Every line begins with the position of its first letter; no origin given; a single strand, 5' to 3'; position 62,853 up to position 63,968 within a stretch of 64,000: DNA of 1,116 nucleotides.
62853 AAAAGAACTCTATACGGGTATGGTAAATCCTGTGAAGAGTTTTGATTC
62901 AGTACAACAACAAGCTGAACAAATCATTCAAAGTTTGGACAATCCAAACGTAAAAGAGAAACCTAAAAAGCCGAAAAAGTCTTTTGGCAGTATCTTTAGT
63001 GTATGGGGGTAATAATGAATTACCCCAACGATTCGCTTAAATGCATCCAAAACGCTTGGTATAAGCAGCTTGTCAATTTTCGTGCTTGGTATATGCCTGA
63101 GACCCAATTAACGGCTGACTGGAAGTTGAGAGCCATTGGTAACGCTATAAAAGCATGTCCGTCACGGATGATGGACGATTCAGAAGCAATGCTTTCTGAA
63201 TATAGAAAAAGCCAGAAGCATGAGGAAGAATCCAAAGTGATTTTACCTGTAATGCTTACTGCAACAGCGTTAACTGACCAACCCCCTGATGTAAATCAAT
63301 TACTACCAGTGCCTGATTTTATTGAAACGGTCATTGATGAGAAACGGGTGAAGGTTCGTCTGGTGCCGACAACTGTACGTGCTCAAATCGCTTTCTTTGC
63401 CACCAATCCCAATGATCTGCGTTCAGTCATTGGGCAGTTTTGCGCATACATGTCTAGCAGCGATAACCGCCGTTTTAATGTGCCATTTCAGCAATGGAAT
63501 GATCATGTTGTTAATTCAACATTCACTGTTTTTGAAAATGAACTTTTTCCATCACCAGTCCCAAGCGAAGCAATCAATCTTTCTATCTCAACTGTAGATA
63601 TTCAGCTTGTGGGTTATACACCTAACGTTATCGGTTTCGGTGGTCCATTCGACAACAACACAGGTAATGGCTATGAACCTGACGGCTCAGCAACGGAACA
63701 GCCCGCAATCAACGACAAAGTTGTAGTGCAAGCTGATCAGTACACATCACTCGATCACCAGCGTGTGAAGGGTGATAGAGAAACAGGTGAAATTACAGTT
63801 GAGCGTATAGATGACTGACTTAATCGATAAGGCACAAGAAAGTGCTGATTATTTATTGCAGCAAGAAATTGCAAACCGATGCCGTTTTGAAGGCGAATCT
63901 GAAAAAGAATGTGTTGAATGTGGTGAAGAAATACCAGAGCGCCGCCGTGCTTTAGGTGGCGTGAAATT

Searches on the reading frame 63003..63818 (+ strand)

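Call 8: search_protein_families(library=phrogs, proteins=[window:63003-63818:+], max_evalue=0.001)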
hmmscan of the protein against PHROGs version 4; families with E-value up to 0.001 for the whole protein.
window:63003-63818:+ (271 aa): 1 family
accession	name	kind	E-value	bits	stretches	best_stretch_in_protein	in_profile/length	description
phrog_4333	-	unknown function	5.4e-140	466.4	1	5-271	1-272/272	-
